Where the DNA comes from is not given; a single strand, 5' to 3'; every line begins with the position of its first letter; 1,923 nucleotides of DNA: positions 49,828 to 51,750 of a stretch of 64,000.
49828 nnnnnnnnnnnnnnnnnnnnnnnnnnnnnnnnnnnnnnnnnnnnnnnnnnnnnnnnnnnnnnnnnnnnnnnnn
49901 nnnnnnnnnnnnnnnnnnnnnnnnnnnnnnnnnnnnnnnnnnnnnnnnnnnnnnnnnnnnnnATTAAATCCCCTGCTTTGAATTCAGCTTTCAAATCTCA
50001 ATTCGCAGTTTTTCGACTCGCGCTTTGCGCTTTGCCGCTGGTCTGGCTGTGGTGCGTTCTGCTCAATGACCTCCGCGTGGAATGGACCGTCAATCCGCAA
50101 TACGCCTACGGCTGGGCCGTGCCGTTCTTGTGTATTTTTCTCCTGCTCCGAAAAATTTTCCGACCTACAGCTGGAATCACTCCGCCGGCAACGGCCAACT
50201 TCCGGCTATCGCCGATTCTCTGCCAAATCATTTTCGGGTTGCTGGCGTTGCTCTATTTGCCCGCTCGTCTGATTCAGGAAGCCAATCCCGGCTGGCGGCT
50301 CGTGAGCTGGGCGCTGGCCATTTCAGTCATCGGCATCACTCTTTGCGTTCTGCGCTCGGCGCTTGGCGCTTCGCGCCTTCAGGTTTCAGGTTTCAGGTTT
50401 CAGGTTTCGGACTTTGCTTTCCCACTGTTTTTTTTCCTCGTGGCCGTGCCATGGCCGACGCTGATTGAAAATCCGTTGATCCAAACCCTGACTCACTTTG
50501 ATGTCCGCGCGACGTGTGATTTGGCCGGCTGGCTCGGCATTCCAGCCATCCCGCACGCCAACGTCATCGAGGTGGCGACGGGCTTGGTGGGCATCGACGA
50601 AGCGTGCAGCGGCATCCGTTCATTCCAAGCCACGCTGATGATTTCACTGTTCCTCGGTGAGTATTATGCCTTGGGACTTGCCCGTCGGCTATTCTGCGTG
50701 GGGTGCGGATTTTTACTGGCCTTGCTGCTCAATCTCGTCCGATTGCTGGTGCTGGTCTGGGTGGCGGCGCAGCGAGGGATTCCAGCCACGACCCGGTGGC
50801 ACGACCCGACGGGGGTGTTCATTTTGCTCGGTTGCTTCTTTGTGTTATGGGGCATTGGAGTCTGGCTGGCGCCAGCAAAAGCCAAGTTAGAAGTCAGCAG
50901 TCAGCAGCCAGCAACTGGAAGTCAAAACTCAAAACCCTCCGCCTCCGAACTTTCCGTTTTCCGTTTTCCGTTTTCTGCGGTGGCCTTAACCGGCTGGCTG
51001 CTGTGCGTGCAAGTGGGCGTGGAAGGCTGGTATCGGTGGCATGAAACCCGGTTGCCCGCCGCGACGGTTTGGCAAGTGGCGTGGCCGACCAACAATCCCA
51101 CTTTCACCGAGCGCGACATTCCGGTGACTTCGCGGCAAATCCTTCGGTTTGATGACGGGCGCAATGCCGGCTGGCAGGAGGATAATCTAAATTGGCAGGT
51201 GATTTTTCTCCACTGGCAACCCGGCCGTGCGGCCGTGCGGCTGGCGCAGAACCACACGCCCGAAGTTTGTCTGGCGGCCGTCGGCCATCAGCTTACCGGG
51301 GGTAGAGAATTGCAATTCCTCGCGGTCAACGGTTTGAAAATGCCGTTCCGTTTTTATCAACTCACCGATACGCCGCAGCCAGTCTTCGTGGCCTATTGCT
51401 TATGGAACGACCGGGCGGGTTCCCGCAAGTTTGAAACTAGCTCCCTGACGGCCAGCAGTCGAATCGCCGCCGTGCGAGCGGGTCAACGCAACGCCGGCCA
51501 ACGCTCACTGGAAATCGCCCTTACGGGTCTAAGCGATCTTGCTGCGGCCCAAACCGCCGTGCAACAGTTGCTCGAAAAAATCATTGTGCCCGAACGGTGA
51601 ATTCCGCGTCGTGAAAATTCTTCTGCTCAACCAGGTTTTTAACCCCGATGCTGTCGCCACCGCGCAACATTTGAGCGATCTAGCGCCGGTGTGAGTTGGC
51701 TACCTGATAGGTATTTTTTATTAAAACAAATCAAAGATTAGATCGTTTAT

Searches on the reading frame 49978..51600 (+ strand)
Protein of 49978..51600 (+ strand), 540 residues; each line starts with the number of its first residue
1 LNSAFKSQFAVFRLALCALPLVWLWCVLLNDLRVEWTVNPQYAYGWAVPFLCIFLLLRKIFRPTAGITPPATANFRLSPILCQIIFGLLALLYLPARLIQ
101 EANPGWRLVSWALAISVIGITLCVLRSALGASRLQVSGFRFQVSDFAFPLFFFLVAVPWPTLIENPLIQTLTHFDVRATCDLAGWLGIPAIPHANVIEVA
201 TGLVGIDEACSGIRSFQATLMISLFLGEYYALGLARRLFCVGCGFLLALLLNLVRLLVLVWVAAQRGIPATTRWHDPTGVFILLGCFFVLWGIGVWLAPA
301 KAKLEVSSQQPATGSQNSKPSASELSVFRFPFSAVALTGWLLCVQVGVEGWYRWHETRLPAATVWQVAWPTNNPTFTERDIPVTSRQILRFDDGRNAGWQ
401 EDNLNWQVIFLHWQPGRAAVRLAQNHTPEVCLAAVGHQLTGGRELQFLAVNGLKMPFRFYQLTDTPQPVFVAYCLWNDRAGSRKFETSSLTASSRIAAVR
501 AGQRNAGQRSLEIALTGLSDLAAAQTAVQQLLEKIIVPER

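Call 6: search_protein_families(library=pfam, proteins=[window:49978-51600:+], max_evalue=0.01)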
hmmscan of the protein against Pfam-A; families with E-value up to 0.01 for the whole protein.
window:49978-51600:+ (540 aa): 1 family
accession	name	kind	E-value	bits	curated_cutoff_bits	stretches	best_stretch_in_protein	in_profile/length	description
PF09721.15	Exosortase_EpsH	-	5.7e-32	111.5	25.7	1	20-297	4-254/254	Transmembrane exosortase (Exosortase_EpsH)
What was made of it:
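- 49978..51600 (+): Exosortase (EpsH family) gene, the conserved left flank of the variable slot. Pfam PF09721, 111.5 bits (call 6).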

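Call 8: find_related_loci(query=window:49978-51600:+, collection=genome_contigs, flank=10000)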
Query window:49978-51600:+ (540 aa) in genome_contigs; peptide patterns used: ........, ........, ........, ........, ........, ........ (x = any residue, [..] = any of these).
64 stretches matched a pattern; 29 encode a relative of the query (tblastn E <= 1e-3); 28 distinct loci.
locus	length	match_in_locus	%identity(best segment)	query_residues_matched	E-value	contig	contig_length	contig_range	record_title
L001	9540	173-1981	58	1-539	0e+0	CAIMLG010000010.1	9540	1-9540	MAG: uncultured Verrucomicrobia subdivision 3 bacterium isolate MJ-time_bin-6593 genome assembly, contig: bin-6593:010/3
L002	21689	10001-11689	52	3-540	0e+0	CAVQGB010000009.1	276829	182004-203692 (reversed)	MAG: uncultured Verrucomicrobiae bacterium isolate MFD05502.bin.2.110 genome assembly, contig: contig_34210, whole genom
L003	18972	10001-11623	55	3-537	0e+0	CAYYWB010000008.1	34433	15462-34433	MAG TPA_asm: uncultured Bifidobacteriaceae bacterium isolate binchicken_co3_427 genome assembly, contig: NODE_3761_lengt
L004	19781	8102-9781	53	3-537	0e+0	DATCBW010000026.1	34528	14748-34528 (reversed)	MAG TPA_asm: Verrucomicrobiia bacterium isolate SMAG_U7683 k141_368961, whole genome shotgun sequence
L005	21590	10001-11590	55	27-539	0e+0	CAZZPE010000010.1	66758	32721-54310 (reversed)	MAG TPA_asm: uncultured Bifidobacteriaceae bacterium isolate binchicken_co3_607 genome assembly, contig: NODE_1142_lengt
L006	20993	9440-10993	50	21-536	6e-163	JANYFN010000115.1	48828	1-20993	MAG: Limisphaerales bacterium isolate 339R_metabinner_32 339R_k141_1023507, whole genome shotgun sequence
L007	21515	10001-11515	52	18-539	4e-161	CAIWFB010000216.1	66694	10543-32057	MAG: uncultured Verrucomicrobia subdivision 3 bacterium isolate KR_bin-4047 genome assembly, contig: bin-4047:216/354, w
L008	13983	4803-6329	53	16-536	4e-160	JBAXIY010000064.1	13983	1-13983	MAG: Verrucomicrobiia bacterium isolate ELA361 MAG361_67, whole genome shotgun sequence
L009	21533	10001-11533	46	21-540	4e-147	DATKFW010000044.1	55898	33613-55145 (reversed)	MAG TPA_asm: Candidatus Baltobacteraceae bacterium isolate SMAG_U14535 k141_188485, whole genome shotgun sequence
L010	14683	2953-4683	42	1-536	8e-130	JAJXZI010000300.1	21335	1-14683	MAG: bacterium isolate BP7.bin46 NODE_3493_length_21335_cov_1.719257, whole genome shotgun sequence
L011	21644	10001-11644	53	1-539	0e+0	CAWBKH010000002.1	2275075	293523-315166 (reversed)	MAG: uncultured Verrucomicrobiae bacterium isolate MFD03044.bin.1.108 genome assembly, contig: contig_20741, whole genom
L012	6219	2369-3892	44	15-536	5e-121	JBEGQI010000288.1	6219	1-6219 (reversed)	MAG: Verrucomicrobiota bacterium isolate pamunkeyriver_2019_sw_WHONDRS-S19S_0054_B_bin.126 scaffold_1872509, whole genom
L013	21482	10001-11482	39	15-536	3e-106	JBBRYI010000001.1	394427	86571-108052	MAG: Chthoniobacterales bacterium isolate La5_metabat2.048 La5_metabat2.048_K_1694077_L_394427_cov_34.1256, whole genome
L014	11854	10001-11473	40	24-538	3e-100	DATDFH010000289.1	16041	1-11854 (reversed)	MAG TPA_asm: Verrucomicrobiia bacterium isolate SMAG_U221 k141_457276, whole genome shotgun sequence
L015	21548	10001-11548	37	3-537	5e-100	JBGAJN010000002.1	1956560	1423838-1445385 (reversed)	MAG: Limisphaerales bacterium isolate MAG_AAO_H125.48 AAOH125-48_opera_contig_4, whole genome shotgun sequence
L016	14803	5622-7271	46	19-540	4e-144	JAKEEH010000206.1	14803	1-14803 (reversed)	MAG: Limisphaerales bacterium isolate PMV_1.23 PMV_1.23.k101_371318, whole genome shotgun sequence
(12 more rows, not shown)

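Call 30: find_homologous_proteins(query=window:49978-51600:+)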
Query window:49978-51600:+ (540 aa): 1469 proteins with E <= 0.001 among 8000 candidates; the best 120 are listed.
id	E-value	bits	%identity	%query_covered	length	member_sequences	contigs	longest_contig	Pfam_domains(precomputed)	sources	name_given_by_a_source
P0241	0.0e+0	1192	100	97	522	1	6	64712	PF09721.16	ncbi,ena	-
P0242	1.1e-257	875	73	100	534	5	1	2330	PF09721.16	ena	-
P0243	7.1e-241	819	66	95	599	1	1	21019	PF09721.16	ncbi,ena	-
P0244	4.3e-239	813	68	100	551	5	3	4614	PF09721.16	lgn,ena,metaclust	metaclust:\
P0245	6.4e-229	780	66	99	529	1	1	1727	PF09721.16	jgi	-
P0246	4.1e-228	777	68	98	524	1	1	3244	PF09721.16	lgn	-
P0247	1.2e-227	775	63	100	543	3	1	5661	PF09721.16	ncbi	ncbi:MAG: exosortase/archaeosortase family protein [Verrucomicrobiota bacterium]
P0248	2.2e-220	751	64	98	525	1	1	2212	PF09721.16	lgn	-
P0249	3.3e-199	681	60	96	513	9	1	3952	PF09721.16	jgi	-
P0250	9.5e-198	677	56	95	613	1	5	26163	PF09721.16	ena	-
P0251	4.4e-197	674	49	96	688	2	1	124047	PF09721.16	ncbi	ncbi:MAG: archaeosortase/exosortase family protein [Verrucomicrobiota bacterium]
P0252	8.3e-196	670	66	85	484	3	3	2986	PF09721.16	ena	-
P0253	8.6e-196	670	58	100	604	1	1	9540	PF09721.16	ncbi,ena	-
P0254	4.4e-194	665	56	100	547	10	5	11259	PF09721.16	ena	-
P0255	3.1e-193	662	57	100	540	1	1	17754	PF09721.16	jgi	-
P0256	7.9e-192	657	56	98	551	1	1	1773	PF09721.16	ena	-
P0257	2.0e-191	656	56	99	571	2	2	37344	PF09721.16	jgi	-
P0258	3.0e-191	655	53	100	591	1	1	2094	PF09721.16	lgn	-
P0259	1.4e-189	650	58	96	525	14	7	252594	PF09721.16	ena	-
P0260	1.1e-188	647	55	99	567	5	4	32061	PF09721.16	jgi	jgi:exosortase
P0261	1.3e-188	646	56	96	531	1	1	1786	PF09721.16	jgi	jgi:exosortase/archaeosortase family protein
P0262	2.8e-188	645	53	98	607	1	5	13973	PF09721.16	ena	-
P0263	1.3e-187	643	55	95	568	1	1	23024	PF09721.16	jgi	jgi:exosortase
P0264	1.5e-187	643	57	96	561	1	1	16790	PF09721.16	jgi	jgi:exosortase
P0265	1.7e-187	643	55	99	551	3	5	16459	PF09721.16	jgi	jgi:exosortase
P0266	4.5e-187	641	56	97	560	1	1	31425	PF09721.16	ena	-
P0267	7.8e-187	641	54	100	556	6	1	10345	PF09721.16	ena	-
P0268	3.6e-186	638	56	99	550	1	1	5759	PF09721.16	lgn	-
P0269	4.1e-186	638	54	100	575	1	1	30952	PF09721.16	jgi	jgi:exosortase/archaeosortase family protein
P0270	5.4e-186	638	53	99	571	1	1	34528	PF09721.16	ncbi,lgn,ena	ncbi:MAG TPA: exosortase/archaeosortase family protein [Verrucomicrobiae bacterium]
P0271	5.5e-186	638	53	98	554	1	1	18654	PF09721.16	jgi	jgi:exosortase/archaeosortase family protein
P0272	1.3e-184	633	57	97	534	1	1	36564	PF09721.16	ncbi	-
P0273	1.9e-184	633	54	99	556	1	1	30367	PF09721.16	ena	-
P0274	3.6e-184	632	54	99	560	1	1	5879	PF09721.16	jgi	jgi:exosortase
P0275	5.2e-184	631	53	99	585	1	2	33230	PF09721.16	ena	-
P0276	1.5e-183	630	58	97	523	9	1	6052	PF09721.16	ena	-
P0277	3.2e-183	629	54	96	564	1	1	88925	PF09721.16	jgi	jgi:exosortase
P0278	3.9e-183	628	52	95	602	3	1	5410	PF09721.16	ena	-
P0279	1.3e-182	627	56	99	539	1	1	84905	PF09721.16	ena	-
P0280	3.3e-182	625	53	96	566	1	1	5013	PF09721.16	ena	-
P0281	3.9e-182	625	53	95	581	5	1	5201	PF09721.16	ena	-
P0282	3.9e-182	625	50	94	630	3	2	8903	PF09721.16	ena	-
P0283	6.1e-182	624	56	96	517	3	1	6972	PF09721.16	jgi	-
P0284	3.4e-181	622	53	99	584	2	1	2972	PF09721.16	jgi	-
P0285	7.5e-181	621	54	98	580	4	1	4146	PF09721.16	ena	-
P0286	9.0e-181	621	58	96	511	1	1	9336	PF09721.16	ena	-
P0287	1.0e-180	620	52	97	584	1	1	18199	PF09721.16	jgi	jgi:exosortase/archaeosortase family protein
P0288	1.3e-180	620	55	97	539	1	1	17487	PF09721.16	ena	-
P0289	1.4e-180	620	52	100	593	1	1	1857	PF09721.16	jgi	jgi:exosortase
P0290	1.7e-180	620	55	96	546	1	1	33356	PF09721.16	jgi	jgi:exosortase/archaeosortase family protein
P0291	3.3e-180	619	52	95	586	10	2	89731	PF09721.16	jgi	jgi:exosortase/archaeosortase family protein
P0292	4.3e-180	618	51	97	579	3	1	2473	PF09721.16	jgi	-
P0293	9.5e-180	617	52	100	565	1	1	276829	PF09721.16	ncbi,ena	-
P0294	2.2e-179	616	53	96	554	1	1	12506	PF09721.16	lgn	-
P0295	3.3e-179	615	53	100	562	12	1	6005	PF09721.16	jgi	jgi:exosortase/archaeosortase family protein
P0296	6.1e-179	615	52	94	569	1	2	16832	PF09721.16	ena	-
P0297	2.6e-178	612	57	96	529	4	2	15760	PF09721.16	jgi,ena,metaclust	metaclust:\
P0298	1.1e-177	610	57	96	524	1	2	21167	PF09721.16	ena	-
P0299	3.7e-177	609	52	98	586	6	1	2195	PF09721.16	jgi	jgi:exosortase/archaeosortase family protein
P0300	4.2e-177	608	56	97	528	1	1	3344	PF09721.16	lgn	-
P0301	4.4e-177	608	53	96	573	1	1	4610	PF09721.16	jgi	jgi:exosortase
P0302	1.9e-176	606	53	96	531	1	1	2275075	PF09721.16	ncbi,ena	-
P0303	2.2e-176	606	52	94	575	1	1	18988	PF09721.16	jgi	jgi:exosortase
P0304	2.6e-176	606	51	99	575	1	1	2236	PF09721.16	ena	-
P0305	6.0e-176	605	56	97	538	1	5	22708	PF09721.16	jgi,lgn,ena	-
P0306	6.0e-176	605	54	96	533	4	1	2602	PF09721.16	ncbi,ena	-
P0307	9.2e-176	604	56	96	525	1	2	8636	PF09721.16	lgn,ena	-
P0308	2.0e-175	603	51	96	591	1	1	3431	PF09721.16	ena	-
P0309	4.2e-175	602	54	96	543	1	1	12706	PF09721.16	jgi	jgi:exosortase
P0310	1.3e-174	600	53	97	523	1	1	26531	PF09721.16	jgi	jgi:exosortase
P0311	2.6e-174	599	51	96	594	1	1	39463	PF09721.16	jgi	jgi:exosortase/archaeosortase family protein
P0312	5.7e-174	598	55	95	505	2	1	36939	PF09721.16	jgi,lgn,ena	-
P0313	7.1e-174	598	51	99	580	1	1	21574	PF09721.16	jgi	jgi:exosortase/archaeosortase family protein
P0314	8.1e-174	598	50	100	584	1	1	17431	PF09721.16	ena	-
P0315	2.2e-173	596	52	96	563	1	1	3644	PF09721.16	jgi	jgi:exosortase/archaeosortase family protein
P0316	1.2e-172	594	54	95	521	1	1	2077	PF09721.16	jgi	jgi:exosortase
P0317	1.9e-172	593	53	99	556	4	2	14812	PF09721.16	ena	-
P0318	2.4e-172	593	55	96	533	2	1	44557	PF09721.16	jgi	jgi:exosortase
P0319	2.9e-172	593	51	99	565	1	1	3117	PF09721.16,PF01292.27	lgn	-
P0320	7.0e-172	591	46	96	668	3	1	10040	PF09721.16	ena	-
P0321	1.9e-171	590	50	97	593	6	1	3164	PF09721.16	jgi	jgi:exosortase/archaeosortase family protein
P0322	2.1e-171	590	54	96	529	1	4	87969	PF09721.16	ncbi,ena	-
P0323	2.2e-171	590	50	97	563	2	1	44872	PF09721.16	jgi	jgi:exosortase/archaeosortase family protein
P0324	5.0e-171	588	53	99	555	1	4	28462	PF09721.16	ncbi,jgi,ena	jgi:exosortase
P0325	5.3e-171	588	48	95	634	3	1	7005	PF09721.16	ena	-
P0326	5.8e-171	588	53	96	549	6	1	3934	PF09721.16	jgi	jgi:exosortase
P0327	1.3e-170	587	54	96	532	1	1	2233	PF09721.16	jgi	jgi:exosortase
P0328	1.6e-170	587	52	96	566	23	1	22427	PF09721.16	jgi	jgi:exosortase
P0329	3.6e-170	586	53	96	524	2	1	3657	PF09721.16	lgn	-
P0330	5.4e-170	585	53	98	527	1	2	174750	PF09721.16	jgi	jgi:exosortase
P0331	1.3e-169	584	56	55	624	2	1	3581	PF09721.16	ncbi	-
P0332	2.9e-169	583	54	99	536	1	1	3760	PF09721.16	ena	-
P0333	3.9e-169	582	53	95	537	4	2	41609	PF09721.16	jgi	jgi:exosortase/archaeosortase family protein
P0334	6.9e-169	581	49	98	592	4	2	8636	PF09721.16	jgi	jgi:exosortase/archaeosortase family protein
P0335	7.8e-169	581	54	99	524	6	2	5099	PF09721.16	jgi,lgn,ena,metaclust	metaclust:\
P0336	9.8e-169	581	53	97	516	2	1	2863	PF09721.16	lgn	-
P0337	1.9e-168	580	55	88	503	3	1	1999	PF09721.16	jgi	jgi:exosortase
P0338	2.1e-168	580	51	96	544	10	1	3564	PF09721.16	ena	-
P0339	2.9e-168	579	57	82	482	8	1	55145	PF09721.16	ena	-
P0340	6.1e-168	578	54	97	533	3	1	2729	PF09721.16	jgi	-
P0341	8.6e-168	578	52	96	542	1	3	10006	PF09721.16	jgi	jgi:exosortase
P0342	8.8e-168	578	51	99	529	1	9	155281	PF09721.16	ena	-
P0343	1.1e-167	577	52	99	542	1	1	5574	PF09721.16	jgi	jgi:exosortase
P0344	4.2e-167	575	53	99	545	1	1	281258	PF09721.16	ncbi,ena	-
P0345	8.4e-167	574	56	89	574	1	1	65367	PF09721.16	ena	-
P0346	8.5e-167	574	53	96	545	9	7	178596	PF09721.16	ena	-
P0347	1.4e-166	574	53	97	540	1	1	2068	PF09721.16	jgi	jgi:exosortase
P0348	1.9e-166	573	53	95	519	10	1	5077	PF09721.16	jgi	-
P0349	2.1e-166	573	50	100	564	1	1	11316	PF09721.16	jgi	jgi:exosortase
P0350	2.2e-166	573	51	96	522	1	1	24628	PF09721.16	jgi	-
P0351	4.9e-166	572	51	99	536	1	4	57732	PF09721.16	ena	-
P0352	5.0e-166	572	52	94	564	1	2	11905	PF09721.16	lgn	-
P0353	1.0e-165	571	50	97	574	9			PF09721.16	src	-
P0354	1.3e-165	571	53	96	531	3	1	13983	PF09721.16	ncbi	ncbi:MAG: exosortase/archaeosortase family protein [Verrucomicrobiae bacterium]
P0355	1.9e-165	570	52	97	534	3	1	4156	PF09721.16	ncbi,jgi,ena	jgi:exosortase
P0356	2.0e-165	570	54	95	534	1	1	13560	PF09721.16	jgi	-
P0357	2.2e-165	570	52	96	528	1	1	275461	PF09721.16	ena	-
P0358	4.1e-165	569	54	96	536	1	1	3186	PF09721.16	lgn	-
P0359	4.1e-165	569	57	53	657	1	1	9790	PF09721.16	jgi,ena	jgi:exosortase/archaeosortase family protein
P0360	5.4e-165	568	54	97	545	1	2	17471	PF09721.16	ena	-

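Call 31: find_encoding_contigs(protein=P0242, flank=3000, max_places=2)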
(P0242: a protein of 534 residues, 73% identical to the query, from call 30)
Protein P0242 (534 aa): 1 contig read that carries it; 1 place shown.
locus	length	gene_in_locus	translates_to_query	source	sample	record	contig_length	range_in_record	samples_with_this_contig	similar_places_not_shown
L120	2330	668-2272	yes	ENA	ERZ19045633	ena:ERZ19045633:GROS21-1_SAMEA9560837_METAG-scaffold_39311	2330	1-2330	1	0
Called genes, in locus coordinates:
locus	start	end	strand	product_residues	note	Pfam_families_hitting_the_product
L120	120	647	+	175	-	PF02698:DUF218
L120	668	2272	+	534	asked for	PF09721:Exosortase_EpsH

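Call 32: find_encoding_contigs(protein=P0243, flank=6000, max_places=2)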
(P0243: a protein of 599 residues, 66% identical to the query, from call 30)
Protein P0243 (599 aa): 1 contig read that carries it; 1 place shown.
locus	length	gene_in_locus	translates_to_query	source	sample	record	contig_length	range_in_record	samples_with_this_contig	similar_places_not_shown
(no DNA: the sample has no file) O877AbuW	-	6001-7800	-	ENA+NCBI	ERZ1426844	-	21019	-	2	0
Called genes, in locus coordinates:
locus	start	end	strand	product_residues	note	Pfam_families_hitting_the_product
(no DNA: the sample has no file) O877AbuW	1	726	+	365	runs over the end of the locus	PF01075:Glyco_transf_9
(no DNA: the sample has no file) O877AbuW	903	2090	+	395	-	PF13439:Glyco_transf_4, PF13579:Glyco_trans_4_4, PF20706:GT4-conflict, PF00534:Glycos_transf_1, PF13692:Glyco_trans_1_4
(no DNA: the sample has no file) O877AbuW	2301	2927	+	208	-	PF02203:TarH (weak), PF12729:4HB_MCP_1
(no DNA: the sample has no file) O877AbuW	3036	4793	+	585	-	PF02543:Carbam_trans_N, PF16861:Carbam_trans_C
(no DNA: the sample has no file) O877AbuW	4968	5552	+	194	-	PF02698:DUF218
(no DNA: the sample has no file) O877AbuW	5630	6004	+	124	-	PF05635:23S_rRNA_IVP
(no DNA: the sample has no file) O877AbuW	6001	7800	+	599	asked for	PF09721:Exosortase_EpsH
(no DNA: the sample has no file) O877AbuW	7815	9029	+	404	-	PF13439:Glyco_transf_4, PF13579:Glyco_trans_4_4, PF00534:Glycos_transf_1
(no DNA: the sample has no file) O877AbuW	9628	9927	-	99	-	PF01895:PhoU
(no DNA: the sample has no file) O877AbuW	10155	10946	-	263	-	PF01640:Peptidase_C10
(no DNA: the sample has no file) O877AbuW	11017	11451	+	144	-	PF00892:EamA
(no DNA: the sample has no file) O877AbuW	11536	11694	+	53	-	?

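Call 33: find_encoding_contigs(protein=P0244, flank=4000, max_places=3)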
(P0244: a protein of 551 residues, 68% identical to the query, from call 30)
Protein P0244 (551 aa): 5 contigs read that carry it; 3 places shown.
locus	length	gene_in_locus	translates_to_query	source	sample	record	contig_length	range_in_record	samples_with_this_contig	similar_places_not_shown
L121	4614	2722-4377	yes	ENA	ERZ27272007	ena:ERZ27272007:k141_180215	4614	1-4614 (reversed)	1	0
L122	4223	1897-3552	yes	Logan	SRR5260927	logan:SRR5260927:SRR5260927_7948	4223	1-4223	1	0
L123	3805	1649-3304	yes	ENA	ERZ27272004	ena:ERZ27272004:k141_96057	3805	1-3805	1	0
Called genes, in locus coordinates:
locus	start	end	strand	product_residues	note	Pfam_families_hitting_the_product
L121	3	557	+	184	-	?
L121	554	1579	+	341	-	PF13439:Glyco_transf_4, PF13579:Glyco_trans_4_4, PF00534:Glycos_transf_1, PF13692:Glyco_trans_1_4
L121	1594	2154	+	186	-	PF00132:Hexapep (faint)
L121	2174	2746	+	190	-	PF02698:DUF218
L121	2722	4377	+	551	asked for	PF09721:Exosortase_EpsH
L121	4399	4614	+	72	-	?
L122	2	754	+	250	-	?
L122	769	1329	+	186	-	PF00132:Hexapep (faint)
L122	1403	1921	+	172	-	PF02698:DUF218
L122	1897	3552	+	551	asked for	PF09721:Exosortase_EpsH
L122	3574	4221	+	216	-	?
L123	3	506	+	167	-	?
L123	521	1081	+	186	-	PF00132:Hexapep (faint)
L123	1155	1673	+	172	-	PF02698:DUF218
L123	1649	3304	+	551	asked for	PF09721:Exosortase_EpsH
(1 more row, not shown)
